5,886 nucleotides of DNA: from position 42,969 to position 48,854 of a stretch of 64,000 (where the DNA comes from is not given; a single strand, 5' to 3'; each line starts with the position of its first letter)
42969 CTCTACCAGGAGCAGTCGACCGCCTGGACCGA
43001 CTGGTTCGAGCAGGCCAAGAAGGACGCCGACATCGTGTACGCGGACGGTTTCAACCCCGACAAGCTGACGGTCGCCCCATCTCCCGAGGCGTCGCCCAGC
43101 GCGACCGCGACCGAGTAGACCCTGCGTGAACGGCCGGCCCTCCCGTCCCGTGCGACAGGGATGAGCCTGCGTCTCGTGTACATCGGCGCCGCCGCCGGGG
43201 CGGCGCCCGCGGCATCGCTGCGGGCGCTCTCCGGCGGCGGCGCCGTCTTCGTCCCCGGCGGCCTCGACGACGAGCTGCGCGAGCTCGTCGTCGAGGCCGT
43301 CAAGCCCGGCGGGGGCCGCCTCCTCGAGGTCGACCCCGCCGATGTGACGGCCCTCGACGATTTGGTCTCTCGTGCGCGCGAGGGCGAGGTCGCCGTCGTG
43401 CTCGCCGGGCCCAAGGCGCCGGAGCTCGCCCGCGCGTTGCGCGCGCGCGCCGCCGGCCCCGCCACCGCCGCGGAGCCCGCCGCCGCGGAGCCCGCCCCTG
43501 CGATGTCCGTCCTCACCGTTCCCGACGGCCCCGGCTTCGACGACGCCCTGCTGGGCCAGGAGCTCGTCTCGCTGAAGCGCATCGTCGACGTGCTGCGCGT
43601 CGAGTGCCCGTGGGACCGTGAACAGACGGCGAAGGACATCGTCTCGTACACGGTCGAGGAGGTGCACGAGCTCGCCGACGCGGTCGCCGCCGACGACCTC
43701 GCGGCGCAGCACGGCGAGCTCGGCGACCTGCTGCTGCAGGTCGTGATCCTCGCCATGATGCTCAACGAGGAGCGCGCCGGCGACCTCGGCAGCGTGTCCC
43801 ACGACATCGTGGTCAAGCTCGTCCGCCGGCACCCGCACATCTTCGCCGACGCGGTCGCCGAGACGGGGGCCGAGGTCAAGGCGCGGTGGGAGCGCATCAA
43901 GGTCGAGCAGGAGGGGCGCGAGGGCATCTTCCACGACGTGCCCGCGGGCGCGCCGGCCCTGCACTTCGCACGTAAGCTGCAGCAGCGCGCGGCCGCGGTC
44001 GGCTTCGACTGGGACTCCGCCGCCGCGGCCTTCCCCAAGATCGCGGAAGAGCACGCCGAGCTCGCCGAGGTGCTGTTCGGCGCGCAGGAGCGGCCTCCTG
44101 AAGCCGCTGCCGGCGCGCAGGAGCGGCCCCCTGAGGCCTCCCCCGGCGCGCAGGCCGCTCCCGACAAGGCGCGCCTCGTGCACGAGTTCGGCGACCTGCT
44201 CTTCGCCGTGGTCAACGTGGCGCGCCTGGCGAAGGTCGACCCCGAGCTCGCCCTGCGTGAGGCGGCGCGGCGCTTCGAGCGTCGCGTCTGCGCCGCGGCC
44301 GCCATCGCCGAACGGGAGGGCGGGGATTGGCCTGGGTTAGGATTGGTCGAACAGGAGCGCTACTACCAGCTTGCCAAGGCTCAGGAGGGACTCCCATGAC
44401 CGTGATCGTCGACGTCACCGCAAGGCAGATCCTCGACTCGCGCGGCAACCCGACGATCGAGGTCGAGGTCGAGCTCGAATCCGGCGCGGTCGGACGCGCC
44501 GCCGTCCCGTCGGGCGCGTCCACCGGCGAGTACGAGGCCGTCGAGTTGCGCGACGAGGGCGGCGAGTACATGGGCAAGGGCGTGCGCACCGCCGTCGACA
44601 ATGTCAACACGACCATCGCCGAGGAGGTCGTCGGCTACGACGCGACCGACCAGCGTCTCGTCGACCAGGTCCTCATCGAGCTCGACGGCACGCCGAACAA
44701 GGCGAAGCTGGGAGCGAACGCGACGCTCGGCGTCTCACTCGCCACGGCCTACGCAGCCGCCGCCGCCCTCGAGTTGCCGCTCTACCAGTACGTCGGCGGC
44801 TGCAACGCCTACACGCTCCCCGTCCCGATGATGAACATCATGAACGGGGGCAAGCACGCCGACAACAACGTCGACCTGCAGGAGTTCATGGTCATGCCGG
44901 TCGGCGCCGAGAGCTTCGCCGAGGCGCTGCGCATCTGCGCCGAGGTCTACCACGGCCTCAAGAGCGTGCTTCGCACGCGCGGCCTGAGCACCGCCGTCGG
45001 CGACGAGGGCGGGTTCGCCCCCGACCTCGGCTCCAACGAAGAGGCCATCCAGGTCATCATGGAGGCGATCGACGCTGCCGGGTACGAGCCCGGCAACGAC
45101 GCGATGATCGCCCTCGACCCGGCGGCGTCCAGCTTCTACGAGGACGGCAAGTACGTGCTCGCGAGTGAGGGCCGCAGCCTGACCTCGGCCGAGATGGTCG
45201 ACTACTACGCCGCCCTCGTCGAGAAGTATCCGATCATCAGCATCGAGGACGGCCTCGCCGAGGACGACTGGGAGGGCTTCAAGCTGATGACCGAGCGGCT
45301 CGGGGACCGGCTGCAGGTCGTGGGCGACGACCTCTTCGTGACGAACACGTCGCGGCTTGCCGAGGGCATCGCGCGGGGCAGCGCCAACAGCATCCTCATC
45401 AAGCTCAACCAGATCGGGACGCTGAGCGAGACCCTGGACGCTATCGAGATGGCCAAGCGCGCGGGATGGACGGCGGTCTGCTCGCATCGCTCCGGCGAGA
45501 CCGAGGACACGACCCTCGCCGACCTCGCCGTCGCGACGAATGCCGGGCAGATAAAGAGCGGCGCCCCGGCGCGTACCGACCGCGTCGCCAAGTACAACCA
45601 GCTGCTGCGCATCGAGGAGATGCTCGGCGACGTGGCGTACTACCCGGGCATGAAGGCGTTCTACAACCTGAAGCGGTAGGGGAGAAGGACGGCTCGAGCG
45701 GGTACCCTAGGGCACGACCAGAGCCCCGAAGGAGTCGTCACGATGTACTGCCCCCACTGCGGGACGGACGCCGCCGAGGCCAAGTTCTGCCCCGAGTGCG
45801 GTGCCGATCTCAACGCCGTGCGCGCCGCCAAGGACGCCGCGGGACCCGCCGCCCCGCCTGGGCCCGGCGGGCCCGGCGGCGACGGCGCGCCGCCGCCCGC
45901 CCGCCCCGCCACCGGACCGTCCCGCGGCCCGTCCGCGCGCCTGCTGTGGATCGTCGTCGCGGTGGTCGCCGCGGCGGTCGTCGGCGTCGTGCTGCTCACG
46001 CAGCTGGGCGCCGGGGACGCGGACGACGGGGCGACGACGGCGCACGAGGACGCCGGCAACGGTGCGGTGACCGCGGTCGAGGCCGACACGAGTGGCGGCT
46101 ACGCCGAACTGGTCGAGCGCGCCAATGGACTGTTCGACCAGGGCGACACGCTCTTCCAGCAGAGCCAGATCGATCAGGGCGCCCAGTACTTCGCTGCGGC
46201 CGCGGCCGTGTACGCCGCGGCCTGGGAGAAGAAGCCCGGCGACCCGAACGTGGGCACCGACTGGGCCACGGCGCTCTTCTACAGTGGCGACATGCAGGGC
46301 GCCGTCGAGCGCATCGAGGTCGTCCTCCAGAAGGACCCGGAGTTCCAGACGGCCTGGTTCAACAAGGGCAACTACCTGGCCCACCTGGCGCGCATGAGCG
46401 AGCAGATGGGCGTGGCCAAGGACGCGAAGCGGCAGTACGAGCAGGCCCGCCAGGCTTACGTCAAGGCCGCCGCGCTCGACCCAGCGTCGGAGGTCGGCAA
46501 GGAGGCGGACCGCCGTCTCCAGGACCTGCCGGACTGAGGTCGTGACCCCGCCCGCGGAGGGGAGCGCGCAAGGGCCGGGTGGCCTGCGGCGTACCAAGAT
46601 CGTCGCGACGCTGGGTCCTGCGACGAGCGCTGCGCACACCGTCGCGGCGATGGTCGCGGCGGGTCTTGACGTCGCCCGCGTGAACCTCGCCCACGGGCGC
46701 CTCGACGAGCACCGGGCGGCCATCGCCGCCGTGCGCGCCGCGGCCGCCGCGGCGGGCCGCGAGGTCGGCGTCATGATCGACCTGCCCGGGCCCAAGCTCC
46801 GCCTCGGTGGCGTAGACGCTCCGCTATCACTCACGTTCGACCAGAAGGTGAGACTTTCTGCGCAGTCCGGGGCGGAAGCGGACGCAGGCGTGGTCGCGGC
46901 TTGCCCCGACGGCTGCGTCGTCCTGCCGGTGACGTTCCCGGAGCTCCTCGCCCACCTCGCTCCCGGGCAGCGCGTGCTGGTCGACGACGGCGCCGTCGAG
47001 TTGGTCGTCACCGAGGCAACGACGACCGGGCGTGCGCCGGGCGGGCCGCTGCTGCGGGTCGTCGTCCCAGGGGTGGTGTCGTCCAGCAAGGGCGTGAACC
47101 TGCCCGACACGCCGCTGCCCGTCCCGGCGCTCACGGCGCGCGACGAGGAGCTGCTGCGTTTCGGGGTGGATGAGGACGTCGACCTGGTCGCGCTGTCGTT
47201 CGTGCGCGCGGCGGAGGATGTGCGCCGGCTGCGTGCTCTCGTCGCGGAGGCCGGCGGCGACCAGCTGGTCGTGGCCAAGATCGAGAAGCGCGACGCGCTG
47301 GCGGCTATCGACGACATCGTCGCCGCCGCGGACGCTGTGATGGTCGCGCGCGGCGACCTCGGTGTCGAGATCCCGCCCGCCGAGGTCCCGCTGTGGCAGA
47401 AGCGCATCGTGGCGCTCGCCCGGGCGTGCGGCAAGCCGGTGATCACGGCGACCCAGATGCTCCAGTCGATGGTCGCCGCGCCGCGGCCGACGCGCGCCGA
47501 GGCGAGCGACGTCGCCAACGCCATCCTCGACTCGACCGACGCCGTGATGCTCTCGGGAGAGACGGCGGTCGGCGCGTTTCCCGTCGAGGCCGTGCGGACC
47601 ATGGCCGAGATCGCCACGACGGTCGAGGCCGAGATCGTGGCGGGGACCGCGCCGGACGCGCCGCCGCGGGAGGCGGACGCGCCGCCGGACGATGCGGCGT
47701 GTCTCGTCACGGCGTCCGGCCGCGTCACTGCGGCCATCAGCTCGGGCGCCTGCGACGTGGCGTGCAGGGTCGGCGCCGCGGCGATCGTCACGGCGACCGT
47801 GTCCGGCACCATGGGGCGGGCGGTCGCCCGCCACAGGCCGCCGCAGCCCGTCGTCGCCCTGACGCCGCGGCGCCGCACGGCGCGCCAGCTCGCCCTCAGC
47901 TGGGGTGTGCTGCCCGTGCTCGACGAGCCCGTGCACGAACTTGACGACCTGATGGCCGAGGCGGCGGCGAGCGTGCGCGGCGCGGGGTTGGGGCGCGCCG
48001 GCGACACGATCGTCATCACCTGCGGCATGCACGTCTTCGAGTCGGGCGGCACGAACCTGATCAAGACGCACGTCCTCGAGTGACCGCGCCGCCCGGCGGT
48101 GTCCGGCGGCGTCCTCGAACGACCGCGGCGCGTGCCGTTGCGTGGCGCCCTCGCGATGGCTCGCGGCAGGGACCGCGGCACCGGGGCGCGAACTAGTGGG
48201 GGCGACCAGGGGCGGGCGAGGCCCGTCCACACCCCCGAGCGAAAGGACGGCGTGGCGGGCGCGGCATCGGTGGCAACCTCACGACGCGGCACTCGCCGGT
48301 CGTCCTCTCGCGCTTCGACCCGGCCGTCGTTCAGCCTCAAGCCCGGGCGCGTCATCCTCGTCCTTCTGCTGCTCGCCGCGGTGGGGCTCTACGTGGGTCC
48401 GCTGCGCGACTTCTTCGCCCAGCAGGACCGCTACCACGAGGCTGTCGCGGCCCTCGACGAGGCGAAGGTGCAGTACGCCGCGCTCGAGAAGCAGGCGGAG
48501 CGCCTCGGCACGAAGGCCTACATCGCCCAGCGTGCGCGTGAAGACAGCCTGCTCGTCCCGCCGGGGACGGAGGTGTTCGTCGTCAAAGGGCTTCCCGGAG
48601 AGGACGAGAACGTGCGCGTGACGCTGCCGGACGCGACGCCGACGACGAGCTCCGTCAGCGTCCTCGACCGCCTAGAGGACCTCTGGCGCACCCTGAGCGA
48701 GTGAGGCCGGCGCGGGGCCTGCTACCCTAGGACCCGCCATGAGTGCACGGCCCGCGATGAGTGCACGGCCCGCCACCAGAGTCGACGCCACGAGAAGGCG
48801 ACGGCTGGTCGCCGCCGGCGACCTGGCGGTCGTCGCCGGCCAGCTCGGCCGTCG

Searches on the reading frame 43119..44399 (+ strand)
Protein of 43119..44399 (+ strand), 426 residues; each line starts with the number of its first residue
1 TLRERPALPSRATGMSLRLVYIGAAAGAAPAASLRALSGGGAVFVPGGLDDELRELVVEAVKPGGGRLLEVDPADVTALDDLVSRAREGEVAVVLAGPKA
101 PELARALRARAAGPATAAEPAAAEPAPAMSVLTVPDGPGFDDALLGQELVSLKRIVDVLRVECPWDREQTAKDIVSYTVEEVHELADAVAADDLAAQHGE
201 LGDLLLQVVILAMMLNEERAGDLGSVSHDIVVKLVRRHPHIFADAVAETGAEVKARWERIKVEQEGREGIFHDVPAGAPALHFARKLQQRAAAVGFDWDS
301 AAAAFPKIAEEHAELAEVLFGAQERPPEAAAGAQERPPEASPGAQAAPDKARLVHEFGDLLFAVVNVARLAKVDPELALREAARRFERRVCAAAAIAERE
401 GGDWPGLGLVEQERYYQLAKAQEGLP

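Call 81: search_protein_families(library=pfam, proteins=[window:43119-44399:+], max_evalue=0.001)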
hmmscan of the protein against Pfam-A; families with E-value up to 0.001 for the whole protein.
window:43119-44399:+ (426 aa): 2 families
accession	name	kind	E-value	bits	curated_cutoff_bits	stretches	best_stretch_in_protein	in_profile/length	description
PF03819.22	MazG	-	1.8e-24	86.2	22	2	169-242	1-74/74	MazG nucleotide pyrophosphohydrolase domain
PF01503.22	PRA-PH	-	2.8e-09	37.7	21.3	0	165-209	20-65/86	Phosphoribosyl-ATP pyrophosphohydrolase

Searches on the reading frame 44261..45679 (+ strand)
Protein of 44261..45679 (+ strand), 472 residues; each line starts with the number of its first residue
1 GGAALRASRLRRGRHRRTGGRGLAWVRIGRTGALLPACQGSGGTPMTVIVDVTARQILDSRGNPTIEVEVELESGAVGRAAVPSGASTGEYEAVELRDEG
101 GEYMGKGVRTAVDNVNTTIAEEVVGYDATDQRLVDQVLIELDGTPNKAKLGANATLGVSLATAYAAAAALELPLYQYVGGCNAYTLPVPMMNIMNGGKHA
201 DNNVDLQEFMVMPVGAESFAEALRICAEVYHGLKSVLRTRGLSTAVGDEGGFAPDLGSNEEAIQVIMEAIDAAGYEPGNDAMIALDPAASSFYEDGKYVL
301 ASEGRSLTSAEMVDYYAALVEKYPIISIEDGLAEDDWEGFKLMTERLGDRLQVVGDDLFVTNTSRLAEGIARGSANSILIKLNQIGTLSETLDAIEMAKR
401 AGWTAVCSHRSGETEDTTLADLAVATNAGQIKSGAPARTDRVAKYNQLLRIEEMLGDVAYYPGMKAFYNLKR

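Call 81: search_protein_families(library=pfam, proteins=[window:44261-45679:+], max_evalue=0.001)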
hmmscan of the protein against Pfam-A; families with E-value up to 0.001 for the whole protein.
window:44261-45679:+ (472 aa): 4 families
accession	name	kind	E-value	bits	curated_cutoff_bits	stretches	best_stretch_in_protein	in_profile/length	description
PF00113.28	Enolase_C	-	4.2e-133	443.6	21.5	1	184-468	2-294/296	Enolase, C-terminal TIM barrel domain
PF03952.21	Enolase_N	-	1.4e-57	194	35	1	49-178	1-131/131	Enolase, N-terminal domain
PF13378.12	MR_MLE_C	-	0.00013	22.1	29.4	1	308-427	56-170/219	Enolase C-terminal domain-like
PF07476.17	MAAL_C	-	0.00041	20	27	0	345-431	134-221/249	Methylaspartate ammonia-lyase C-terminus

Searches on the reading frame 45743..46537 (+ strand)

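Call 31: search_protein_families(library=pfam, proteins=[window:45743-46537:+], max_evalue=0.001)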
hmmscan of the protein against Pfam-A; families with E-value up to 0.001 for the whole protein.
window:45743-46537:+ (264 aa): 8 families
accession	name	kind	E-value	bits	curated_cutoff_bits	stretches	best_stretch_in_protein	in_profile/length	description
PF13432.12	TPR_16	-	4e-08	34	32.7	1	173-232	2-61/65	Tetratricopeptide repeat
PF07719.23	TPR_2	-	2.2e-06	27.8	27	0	222-248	7-33/34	Tetratricopeptide repeat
PF14559.12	TPR_19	-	3.6e-06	27.6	25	1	150-201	7-58/68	Tetratricopeptide repeat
PF13240.11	Zn_Ribbon_1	-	6.3e-06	26.3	25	1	2-23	1-23/23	zinc-ribbon domain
PF13248.11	Zn_ribbon_3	-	7.5e-06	25.7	27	1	2-23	4-26/26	zinc-ribbon domain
PF13428.12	TPR_14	-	2.4e-05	25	23.5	0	173-209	6-42/44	Tetratricopeptide repeat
PF12773.13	DZR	-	0.00036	21.1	27.3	1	3-24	1-23/45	Double zinc ribbon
PF25063.1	ARM_TT21_C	-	0.00096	19.5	35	0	146-202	141-198/209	Tetratricopeptide repeat protein 21 C-terminal ARM domain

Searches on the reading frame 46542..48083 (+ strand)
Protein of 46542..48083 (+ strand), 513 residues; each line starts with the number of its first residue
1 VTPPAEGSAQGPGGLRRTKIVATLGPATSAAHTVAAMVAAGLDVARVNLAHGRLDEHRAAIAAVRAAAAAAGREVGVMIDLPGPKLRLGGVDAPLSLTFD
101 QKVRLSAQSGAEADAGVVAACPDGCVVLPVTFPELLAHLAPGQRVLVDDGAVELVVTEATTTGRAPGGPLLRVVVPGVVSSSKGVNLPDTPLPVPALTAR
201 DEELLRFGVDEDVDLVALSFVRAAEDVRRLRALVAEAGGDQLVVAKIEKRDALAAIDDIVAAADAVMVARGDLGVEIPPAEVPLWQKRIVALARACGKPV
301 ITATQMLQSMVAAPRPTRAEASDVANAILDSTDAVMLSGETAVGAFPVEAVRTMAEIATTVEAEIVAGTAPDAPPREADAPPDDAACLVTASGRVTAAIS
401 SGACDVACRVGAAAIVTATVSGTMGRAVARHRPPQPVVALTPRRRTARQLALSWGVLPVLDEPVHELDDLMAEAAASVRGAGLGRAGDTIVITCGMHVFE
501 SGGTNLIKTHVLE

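Call 31: search_protein_families(library=pfam, proteins=[window:46542-48083:+], max_evalue=0.001)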
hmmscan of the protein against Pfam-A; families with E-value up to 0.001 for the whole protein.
window:46542-48083:+ (513 aa): 2 families
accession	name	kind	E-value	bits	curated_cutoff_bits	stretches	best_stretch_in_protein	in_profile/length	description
PF00224.27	PK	-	3.3e-103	345.6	30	1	16-351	2-328/328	Pyruvate kinase, barrel domain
PF02887.21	PK_C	-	9e-30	103.5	28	1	398-508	2-112/114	Pyruvate kinase, alpha/beta domain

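Call 55: find_homologous_proteins(query=window:46542-48083:+, max_evalue=1e-80)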
Query window:46542-48083:+ (513 aa): 6940 proteins with E <= 1e-80 among 8000 candidates; the best 120 are listed.
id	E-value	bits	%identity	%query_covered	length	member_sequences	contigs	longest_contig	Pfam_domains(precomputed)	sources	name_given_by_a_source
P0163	0.0e+0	1060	100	100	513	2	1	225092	PF00224.28,PF02887.22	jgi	-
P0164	5.3e-225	766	75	100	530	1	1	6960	PF00224.28,PF02887.22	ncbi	-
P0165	2.0e-207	708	73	97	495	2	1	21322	PF00224.28,PF02887.22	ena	-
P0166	9.1e-203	693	74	97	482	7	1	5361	PF00224.28,PF02887.22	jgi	jgi:pyruvate kinase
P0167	2.3e-202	692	71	98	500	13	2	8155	PF00224.28,PF02887.22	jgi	-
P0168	7.4e-191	654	76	85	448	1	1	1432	PF00224.28,PF02887.22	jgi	jgi:pyruvate kinase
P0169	7.2e-170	584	76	75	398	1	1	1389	PF00224.28,PF02887.22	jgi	jgi:pyruvate kinase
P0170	3.2e-148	513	59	97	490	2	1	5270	PF00224.28,PF02887.22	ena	-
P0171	2.0e-146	507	57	99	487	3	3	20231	PF00224.28,PF02887.22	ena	-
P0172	2.4e-145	504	57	97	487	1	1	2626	PF00224.28,PF02887.22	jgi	jgi:pyruvate kinase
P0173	5.1e-145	502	56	97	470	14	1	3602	PF00224.28,PF02887.22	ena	-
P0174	5.9e-145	502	57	97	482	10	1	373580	PF00224.28,PF02887.22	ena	-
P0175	1.3e-144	501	57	97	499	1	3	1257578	PF00224.28,PF02887.22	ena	-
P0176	1.7e-144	501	58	97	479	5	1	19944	PF00224.28,PF02887.22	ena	-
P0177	1.8e-144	501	55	100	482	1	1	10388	PF00224.28,PF02887.22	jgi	jgi:pyruvate kinase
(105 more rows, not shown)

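Call 56: find_encoding_contigs(protein=P0165, flank=10000, max_places=2)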
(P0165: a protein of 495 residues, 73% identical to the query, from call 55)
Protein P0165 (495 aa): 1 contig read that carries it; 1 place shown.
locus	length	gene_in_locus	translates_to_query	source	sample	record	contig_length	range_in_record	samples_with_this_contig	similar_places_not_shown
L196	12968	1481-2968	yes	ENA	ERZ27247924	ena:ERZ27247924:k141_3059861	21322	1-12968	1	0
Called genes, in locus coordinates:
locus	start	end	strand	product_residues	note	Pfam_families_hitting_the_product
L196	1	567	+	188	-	?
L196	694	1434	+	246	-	PF13432:TPR_16 (faint), PF07719:TPR_2 (faint), PF13428:TPR_14 (faint), PF14559:TPR_19 (faint)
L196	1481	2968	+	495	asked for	PF00224:PK, PF02887:PK_C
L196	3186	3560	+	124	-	PF04977:DivIC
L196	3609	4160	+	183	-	PF04417:DUF501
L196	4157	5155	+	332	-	PF02541:Ppx-GppA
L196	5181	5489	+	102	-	-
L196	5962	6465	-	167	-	PF04248:NTP_transf_9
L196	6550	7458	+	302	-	PF01145:Band_7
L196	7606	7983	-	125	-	PF04993:TfoX_N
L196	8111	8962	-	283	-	PF00950:ABC-3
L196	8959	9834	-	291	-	PF00005:ABC_tran, PF02463:SMC_N (weak), PF13555:AAA_29 (weak), PF13304:AAA_21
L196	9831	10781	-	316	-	PF01297:ZnuA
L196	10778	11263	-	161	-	PF01475:FUR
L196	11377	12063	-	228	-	-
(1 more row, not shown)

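Call 57: find_encoding_contigs(protein=P0167, flank=10000, max_places=3)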
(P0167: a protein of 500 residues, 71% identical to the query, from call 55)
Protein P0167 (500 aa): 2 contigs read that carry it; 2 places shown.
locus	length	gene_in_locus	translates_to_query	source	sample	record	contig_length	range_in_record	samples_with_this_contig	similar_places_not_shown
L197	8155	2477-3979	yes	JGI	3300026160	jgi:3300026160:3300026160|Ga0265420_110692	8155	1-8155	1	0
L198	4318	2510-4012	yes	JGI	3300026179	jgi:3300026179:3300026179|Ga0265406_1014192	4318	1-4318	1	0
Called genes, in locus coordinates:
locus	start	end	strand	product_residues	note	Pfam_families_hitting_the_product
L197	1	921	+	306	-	?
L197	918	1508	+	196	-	-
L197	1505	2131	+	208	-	PF00113:Enolase_C, PF13378:MR_MLE_C (weak), PF07476:MAAL_C (weak)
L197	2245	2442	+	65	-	-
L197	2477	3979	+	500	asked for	PF00224:PK, PF02887:PK_C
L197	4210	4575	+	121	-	PF04977:DivIC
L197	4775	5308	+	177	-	PF04417:DUF501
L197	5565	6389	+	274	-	PF02541:Ppx-GppA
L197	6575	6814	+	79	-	-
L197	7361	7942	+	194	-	-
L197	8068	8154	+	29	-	?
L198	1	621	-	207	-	?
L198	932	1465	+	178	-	-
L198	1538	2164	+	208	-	PF00113:Enolase_C, PF13378:MR_MLE_C (weak), PF07476:MAAL_C (weak)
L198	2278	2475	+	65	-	-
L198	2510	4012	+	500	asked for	PF00224:PK, PF02887:PK_C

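Call 71: find_encoding_contigs(protein=P0164, flank=10000, max_places=3)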
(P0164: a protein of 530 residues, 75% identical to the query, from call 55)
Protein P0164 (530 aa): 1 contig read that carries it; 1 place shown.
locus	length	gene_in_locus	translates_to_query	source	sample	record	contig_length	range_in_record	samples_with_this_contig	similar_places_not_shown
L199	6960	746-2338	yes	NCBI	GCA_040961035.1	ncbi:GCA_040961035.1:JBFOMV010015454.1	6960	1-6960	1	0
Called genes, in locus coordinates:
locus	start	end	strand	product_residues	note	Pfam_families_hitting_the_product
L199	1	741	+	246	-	?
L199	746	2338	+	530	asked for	PF00224:PK, PF02887:PK_C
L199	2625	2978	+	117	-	PF04977:DivIC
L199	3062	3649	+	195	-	PF04417:DUF501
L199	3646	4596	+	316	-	PF02541:Ppx-GppA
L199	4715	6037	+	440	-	PF03415:Peptidase_C11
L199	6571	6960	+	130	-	?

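Call 81: search_protein_families(library=pfam, proteins=[L199:6571-6960:+], max_evalue=0.001)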
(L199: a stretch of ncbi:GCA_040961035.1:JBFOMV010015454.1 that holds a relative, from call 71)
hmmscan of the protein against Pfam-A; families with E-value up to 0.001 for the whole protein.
L199:6571-6960:+ (130 aa): 0 families

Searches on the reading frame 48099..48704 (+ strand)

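Call 31: search_protein_families(library=pfam, proteins=[window:48099-48704:+], max_evalue=0.001)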
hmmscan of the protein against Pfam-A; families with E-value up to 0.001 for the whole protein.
window:48099-48704:+ (201 aa): 1 family
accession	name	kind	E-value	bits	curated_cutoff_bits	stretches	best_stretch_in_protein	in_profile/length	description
PF04977.20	DivIC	-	1e-06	28.9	28.9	1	88-162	2-77/80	Septum formation initiator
